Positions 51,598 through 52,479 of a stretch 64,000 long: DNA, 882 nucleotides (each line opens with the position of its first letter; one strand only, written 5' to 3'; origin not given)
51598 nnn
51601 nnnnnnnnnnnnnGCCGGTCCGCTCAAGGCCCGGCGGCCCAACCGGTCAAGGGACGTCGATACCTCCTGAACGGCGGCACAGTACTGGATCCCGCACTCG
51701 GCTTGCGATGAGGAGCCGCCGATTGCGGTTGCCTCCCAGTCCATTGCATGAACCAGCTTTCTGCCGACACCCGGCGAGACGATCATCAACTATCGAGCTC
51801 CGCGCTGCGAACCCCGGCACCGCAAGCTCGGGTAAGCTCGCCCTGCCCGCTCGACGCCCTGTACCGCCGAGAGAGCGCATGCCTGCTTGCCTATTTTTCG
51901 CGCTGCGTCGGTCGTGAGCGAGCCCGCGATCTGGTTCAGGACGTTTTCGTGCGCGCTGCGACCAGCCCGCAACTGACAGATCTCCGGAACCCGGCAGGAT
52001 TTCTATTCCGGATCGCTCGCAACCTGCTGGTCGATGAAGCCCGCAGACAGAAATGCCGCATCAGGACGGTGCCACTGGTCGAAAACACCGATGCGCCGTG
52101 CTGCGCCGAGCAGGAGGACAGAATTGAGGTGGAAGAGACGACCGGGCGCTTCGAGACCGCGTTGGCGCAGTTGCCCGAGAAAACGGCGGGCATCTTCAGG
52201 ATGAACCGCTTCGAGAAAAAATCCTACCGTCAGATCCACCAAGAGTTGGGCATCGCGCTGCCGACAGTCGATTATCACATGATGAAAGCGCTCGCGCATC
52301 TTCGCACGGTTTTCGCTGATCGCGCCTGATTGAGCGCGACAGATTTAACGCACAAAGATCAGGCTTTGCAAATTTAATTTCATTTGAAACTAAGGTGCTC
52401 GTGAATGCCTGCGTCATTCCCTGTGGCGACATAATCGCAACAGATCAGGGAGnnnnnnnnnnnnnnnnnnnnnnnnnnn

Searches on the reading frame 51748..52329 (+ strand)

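Call 3: search_protein_families(library=pfam, proteins=[window:51748-52329:+], max_evalue=0.01)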
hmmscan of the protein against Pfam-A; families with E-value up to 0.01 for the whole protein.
window:51748-52329:+ (193 aa): 3 families
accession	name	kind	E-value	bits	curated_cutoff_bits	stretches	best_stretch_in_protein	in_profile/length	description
PF08281.18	Sigma70_r4_2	-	1.1e-10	41.4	25.7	1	134-185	3-54/54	Sigma-70, region 4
PF04542.20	Sigma70_r2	-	2.4e-08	34.1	24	1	38-102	1-69/71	Sigma-70 region 2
PF04545.22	Sigma70_r4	-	5.7e-06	26.2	24.1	1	138-186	1-49/50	Sigma-70, region 4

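Call 4: search_protein_families(library=ncbifam, proteins=[window:51748-52329:+], max_evalue=0.01)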
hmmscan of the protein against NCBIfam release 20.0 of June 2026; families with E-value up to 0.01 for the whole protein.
window:51748-52329:+ (193 aa): 70 families (the best 25 are shown)
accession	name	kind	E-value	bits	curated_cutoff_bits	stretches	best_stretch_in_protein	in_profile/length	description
TIGR02985.1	Sig70_bacteroi1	subfamily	2.4e-27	96.2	126.4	1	37-187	5-160/162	RNA polymerase sigma-70 factor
NF005448.0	PRK07037.1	equivalog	2.5e-19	69.5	190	1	47-190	26-172/186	RNA polymerase factor sigma-70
NF009179.0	PRK12527.1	equivalog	1.2e-18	67.7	162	1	46-187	8-151/159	RNA polymerase sigma factor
NF058625.1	sigma_PG0214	equivalog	8e-18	64.7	130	1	54-189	26-161/170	GFO_1088 family ECF-type sigma factor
TIGR02937.1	sigma70-ECF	superfamily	1.7e-17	63.5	42.9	1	49-187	17-163/165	sigma-70 family RNA polymerase sigma factor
NF009175.0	PRK12523.1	equivalog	3.6e-17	62.9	271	1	35-182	12-160/172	RNA polymerase sigma factor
NF007227.0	PRK09645.1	subfamily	5.9e-17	62.1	202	1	35-192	15-173/177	sigma-70 family RNA polymerase sigma factor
NF009180.0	PRK12528.1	subfamily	4.1e-16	59.4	184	1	30-190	5-164/165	RNA polymerase sigma factor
NF009166.1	PRK12513.1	equivalog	8.4e-16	58.2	206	1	36-191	25-188/193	RNA polymerase sigma factor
NF040705.1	sigma_mbnA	exception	9.3e-16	58.3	350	1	35-188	2-157/272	methanobactin precursor domain-containing sigma factor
NF041727.1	ECF_sigma_FecI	equivalog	1.4e-14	54.5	260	1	28-184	6-163/169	ferric citrate uptake sigma factor FecI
NF007232.0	PRK09651.1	subfamily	2.6e-14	53.7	185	1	29-184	7-163/173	RNA polymerase sigma factor FecI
NF009172.0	PRK12519.1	subfamily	2.8e-14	53.1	222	1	35-191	31-191/194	RNA polymerase sigma factor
TIGR02959.1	SigZ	equivalog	4.5e-14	52.6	168.65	1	49-191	11-150/170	RNA polymerase sigma factor SigZ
NF009181.0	PRK12529.1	equivalog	5.1e-14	52.8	247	1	28-182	9-169/179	RNA polymerase sigma factor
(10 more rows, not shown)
